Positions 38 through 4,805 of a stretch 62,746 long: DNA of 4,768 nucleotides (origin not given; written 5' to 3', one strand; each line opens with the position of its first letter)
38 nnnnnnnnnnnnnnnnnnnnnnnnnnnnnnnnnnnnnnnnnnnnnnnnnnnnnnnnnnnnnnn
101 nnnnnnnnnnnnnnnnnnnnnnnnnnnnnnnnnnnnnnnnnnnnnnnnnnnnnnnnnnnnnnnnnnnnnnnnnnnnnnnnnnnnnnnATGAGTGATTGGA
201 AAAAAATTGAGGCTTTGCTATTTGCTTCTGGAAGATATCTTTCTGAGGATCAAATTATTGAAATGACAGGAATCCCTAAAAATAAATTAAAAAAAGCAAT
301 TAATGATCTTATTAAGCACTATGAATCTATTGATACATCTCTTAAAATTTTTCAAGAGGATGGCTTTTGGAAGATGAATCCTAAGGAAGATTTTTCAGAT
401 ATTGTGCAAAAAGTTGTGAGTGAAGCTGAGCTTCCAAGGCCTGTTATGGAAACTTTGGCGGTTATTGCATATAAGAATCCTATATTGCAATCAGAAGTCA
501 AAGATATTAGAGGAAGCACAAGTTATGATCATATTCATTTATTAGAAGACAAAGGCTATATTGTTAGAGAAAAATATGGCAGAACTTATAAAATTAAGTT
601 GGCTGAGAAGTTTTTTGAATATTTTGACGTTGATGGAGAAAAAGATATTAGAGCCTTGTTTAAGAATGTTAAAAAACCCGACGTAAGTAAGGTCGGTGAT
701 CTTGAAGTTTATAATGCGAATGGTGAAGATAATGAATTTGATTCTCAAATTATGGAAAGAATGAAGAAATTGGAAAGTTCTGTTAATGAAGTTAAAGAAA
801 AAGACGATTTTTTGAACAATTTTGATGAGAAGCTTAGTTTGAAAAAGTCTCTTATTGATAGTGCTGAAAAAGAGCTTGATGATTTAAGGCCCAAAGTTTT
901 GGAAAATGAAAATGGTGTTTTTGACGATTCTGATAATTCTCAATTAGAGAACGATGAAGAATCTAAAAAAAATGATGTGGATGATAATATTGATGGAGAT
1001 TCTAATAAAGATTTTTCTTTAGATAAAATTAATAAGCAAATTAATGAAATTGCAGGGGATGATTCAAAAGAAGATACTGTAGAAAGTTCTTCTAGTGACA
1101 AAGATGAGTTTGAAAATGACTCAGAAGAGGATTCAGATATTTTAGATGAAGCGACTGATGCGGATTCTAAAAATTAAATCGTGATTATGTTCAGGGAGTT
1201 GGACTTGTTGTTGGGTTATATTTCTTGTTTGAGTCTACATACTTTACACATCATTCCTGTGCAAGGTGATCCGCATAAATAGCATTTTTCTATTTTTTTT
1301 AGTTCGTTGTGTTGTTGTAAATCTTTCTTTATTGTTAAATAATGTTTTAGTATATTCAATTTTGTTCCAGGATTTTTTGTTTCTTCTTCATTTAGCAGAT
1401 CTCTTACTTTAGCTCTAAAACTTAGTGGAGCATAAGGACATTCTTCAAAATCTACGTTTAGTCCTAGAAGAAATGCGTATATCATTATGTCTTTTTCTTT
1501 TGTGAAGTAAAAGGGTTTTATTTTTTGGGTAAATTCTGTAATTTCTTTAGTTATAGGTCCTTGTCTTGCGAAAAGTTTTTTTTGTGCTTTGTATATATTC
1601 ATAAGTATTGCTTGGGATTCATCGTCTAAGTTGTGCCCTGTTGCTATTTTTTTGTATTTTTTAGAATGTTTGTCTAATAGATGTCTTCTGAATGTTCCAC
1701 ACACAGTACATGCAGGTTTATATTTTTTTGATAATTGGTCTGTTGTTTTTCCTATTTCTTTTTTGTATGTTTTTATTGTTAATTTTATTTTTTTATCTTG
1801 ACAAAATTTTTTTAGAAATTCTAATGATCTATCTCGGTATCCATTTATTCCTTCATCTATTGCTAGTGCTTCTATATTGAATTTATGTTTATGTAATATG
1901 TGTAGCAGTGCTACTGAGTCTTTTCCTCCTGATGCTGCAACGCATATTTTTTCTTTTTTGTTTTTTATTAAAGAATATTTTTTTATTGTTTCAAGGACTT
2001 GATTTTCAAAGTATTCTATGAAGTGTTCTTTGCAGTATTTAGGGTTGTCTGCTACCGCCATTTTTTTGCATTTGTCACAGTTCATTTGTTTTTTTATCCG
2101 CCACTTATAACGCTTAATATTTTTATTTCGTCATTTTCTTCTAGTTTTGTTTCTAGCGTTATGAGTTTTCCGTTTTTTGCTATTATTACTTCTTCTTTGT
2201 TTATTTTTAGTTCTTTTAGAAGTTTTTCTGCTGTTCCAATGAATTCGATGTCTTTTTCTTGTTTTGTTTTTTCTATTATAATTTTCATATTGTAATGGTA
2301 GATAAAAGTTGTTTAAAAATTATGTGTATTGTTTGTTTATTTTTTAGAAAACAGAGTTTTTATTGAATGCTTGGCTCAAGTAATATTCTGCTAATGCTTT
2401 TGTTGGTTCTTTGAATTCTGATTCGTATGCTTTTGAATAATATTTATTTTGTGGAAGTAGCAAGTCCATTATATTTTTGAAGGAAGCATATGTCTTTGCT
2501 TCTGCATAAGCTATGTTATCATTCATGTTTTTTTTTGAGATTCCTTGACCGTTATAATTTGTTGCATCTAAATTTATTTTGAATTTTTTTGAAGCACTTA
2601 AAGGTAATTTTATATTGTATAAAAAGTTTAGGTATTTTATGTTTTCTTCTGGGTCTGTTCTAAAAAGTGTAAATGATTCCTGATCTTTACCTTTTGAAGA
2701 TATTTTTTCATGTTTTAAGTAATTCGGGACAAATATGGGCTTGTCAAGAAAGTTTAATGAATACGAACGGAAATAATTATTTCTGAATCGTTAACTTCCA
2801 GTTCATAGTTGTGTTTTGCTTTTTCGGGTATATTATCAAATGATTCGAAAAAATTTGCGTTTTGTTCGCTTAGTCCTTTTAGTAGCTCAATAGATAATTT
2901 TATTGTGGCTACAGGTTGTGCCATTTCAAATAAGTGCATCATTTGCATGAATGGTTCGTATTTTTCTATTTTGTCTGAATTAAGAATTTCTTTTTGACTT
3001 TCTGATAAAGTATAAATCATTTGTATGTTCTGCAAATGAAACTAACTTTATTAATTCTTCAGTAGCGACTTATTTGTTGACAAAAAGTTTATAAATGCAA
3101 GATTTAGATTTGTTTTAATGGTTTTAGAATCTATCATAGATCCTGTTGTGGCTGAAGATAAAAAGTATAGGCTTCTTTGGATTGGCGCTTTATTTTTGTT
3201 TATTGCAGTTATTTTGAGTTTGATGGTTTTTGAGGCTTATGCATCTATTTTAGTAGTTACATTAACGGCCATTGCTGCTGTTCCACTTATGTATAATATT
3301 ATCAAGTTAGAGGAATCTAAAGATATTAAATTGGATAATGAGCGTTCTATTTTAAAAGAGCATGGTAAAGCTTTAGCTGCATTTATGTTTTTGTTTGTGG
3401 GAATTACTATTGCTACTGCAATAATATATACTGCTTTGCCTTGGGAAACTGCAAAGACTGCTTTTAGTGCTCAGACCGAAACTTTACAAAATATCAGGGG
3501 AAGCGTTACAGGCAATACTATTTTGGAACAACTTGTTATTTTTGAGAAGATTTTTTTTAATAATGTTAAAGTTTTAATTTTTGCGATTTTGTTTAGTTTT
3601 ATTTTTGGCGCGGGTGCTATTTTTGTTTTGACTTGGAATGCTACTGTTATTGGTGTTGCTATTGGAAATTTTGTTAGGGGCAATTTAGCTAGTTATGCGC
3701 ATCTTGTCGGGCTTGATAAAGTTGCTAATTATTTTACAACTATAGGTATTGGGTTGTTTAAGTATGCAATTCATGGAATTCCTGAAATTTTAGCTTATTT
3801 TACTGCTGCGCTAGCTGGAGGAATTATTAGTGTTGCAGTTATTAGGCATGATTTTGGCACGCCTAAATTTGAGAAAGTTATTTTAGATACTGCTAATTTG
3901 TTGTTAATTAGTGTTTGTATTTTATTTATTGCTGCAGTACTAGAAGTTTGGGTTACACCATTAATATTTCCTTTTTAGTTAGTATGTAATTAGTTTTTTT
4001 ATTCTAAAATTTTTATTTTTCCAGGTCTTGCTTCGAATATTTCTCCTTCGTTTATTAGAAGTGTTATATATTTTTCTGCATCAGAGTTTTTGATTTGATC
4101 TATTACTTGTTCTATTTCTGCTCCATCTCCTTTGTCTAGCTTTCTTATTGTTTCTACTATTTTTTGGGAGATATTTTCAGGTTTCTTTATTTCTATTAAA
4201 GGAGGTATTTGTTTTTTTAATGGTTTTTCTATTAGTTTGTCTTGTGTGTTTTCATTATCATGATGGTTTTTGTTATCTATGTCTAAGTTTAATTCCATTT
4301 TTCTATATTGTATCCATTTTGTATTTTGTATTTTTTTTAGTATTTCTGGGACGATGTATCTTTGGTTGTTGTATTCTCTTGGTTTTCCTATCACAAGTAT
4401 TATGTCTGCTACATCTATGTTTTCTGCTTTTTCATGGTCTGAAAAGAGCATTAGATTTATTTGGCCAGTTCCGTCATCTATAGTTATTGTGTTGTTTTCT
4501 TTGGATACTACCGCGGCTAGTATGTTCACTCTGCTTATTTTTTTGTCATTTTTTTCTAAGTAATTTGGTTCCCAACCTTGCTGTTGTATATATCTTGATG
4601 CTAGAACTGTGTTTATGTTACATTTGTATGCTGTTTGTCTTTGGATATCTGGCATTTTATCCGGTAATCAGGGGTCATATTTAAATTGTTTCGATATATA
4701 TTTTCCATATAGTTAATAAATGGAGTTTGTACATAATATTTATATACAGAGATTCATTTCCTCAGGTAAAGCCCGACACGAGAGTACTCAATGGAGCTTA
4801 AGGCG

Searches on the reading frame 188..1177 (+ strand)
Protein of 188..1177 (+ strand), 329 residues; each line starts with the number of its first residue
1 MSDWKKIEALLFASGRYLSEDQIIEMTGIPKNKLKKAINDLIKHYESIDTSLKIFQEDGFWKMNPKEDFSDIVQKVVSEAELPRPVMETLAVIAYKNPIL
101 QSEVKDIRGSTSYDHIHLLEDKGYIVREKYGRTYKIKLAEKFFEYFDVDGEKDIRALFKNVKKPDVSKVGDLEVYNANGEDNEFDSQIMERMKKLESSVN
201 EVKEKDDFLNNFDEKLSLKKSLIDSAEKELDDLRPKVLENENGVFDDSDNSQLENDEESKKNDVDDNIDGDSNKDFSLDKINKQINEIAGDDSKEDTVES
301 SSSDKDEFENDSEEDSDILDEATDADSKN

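Call 20: search_protein_families(library=pfam, proteins=[window:188-1177:+], max_evalue=0.001)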
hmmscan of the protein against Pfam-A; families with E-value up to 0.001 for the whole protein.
window:188-1177:+ (329 aa): 1 family
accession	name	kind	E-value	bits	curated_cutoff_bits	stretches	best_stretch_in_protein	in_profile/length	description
PF04079.22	SMC_ScpB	-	2.2e-34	118.8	27.4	1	6-154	2-157/160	Segregation and condensation complex subunit ScpB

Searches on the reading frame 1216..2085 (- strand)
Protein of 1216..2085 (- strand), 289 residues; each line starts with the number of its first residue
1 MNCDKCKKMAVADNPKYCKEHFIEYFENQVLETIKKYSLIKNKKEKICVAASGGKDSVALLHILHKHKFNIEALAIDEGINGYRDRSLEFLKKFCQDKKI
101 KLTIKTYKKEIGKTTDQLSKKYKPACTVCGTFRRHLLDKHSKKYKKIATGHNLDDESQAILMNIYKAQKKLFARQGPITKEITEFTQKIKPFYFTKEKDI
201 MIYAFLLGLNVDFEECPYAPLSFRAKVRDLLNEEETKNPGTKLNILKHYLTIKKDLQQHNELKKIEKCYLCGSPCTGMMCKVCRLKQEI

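Call 20: search_protein_families(library=pfam, proteins=[window:1216-2085:-], max_evalue=0.001)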
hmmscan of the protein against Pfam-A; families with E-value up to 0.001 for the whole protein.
window:1216-2085:- (289 aa): 2 families
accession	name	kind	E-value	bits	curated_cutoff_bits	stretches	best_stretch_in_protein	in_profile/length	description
PF01171.26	ATP_bind_3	-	2.9e-15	56.9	27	1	46-204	1-156/182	PP-loop family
PF01507.26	PAPS_reduct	-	2.5e-05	24.8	22.5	1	47-207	2-152/175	Phosphoadenosine phosphosulfate reductase domain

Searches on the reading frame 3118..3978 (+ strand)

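Call 20: search_protein_families(library=pfam, proteins=[window:3118-3978:+], max_evalue=0.001)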
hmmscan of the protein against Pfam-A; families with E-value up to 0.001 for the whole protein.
window:3118-3978:+ (286 aa): 1 family
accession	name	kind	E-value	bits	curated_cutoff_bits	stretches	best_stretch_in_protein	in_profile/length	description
PF01944.22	SpoIIM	-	2.5e-12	47.5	26.9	1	89-281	2-163/163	Stage II sporulation protein M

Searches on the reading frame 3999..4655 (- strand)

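Call 20: search_protein_families(library=pfam, proteins=[window:3999-4655:-], max_evalue=0.001)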
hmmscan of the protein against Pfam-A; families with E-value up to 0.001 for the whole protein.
window:3999-4655:- (218 aa): 1 family
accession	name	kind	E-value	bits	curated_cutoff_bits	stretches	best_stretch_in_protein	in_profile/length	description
PF01336.31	tRNA_anti-codon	-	1.2e-08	35.2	27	1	55-101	18-67/75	OB-fold nucleic acid binding domain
